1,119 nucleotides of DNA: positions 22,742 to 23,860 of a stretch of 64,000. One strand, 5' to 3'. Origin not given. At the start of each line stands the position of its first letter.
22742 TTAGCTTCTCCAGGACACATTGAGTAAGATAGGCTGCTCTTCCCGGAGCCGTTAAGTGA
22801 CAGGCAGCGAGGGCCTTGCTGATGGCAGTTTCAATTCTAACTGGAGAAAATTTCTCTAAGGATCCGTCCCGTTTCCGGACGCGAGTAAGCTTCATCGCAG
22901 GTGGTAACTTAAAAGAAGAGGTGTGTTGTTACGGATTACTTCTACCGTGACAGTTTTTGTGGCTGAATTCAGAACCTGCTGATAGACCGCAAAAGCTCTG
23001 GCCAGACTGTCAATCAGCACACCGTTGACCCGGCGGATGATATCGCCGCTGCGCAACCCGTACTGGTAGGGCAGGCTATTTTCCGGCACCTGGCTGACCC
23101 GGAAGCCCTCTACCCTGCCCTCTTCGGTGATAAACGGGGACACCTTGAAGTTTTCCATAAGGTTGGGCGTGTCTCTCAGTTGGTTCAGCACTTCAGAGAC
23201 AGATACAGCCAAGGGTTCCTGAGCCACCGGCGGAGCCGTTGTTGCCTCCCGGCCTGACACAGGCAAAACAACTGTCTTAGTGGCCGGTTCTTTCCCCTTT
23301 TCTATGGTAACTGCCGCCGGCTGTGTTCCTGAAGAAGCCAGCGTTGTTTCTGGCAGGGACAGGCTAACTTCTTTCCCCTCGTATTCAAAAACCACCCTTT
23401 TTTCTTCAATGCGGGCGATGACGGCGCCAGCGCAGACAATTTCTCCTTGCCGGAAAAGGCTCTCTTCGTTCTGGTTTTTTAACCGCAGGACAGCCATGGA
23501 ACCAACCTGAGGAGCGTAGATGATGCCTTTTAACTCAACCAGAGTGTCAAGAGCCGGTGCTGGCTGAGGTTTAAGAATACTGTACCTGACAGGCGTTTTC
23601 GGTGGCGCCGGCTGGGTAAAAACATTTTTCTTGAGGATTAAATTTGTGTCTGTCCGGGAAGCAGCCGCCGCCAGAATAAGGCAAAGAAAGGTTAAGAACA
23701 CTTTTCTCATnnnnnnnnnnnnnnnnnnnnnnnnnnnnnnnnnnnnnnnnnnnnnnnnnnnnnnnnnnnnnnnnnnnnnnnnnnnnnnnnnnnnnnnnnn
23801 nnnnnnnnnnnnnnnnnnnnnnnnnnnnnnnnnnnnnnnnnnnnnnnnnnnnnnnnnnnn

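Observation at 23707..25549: Dockerin-like C-terminal domains on several proteins of a Wood-Ljungdahl anaerobe, with a shared CLRMA signature and no cohesin partner in the window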

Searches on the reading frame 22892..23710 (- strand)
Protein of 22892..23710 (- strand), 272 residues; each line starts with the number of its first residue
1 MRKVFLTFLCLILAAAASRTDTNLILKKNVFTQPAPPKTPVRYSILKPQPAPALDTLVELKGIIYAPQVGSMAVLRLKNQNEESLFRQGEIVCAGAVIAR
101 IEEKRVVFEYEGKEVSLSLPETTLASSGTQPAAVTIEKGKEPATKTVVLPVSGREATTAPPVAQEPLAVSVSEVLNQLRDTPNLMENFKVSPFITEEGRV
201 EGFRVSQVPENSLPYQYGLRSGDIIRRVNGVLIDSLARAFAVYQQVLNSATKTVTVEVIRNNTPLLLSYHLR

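Call 3: search_protein_families(library=pfam, proteins=[window:22892-23710:-], max_evalue=0.1)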
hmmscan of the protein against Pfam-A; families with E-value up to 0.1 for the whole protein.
window:22892-23710:- (272 aa): 5 families
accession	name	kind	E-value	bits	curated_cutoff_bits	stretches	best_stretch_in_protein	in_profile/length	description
PF11356.14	T2SSC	-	3.1e-08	34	27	1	16-119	40-141/141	Type II secretion system protein C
PF00595.29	PDZ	-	2.6e-05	24.9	23.2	1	200-258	24-80/81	PDZ domain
PF17820.7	PDZ_6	-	0.00015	21.9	27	1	205-255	2-49/54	PDZ domain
PF13180.12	PDZ_2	-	0.00017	22.2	27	1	202-267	13-76/80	PDZ domain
PF16537.11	T2SSB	-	0.005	16.9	28.4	1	86-117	27-58/60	Type II secretion system protein B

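Call 9: search_protein_families(library=ncbifam, proteins=[window:22892-23710:-], max_evalue=0.1)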
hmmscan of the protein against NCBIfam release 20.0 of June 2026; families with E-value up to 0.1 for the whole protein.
window:22892-23710:- (272 aa): 16 families
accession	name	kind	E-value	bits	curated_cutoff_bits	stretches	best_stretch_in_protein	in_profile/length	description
NF041515.1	GspC_delta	equivalog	3.1e-28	99.4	150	1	16-271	52-310/311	type II secretion system protein GspC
TIGR01713.1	typeII_sec_gspC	equivalog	5.2e-18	65.6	101.6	1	58-257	83-247/259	type II secretion system protein GspC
NF041616.1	T2SS_C_SYNERG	exception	1e-12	48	200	1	60-272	94-296/296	type II secretion system protein GspC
NF007242.0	PRK09681.1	equivalog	1.2e-07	31.1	561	1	17-233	88-282/319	type II secretion system protein GspC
TIGR02037.1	degP_htrA_DO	subfamily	0.00012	21.2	416.2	1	99-264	275-429/434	Do family serine endopeptidase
NF041199.1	trx7_PDZ_seleno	equivalog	0.00028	19.9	300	1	203-264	205-383/390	Trx7/PDZ domain-containing (seleno)protein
NF041521.1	HhoA_HhoB_HtrA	equivalog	0.00064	19.1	450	1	198-265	260-325/335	HhoA/HhoB/HtrA family serine endopeptidase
TIGR00054.1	TIGR00054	equivalog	0.0045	15.9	147.55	1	146-265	149-263/421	RIP metalloprotease RseP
NF008189.1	PRK10942.1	equivalog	0.025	13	720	1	202-267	314-377/477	serine endoprotease DegP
NF037978.1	T2SS_GspB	equivalog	0.027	14.8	100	1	86-117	134-165/179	type II secretion system assembly factor GspB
NF040960.1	MamE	equivalog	0.035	12.7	800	1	202-262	468-526/659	magnetosome formation protease MamE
NF047968.1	SerProtHtrA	equivalog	0.05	13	470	1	201-263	289-349/357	serine protease HtrA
NF007526.1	PRK10139.1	equivalog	0.052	12.2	756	1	201-265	391-451/456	serine endoprotease DegQ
NF008147.1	PRK10898.1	equivalog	0.054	12.6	408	1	196-267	274-343/352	outer membrane-stress sensor serine endopeptidase DegS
NF008046.0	PRK10779.1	equivalog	0.068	12.2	477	0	204-268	225-286/450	sigma E protease regulator RseP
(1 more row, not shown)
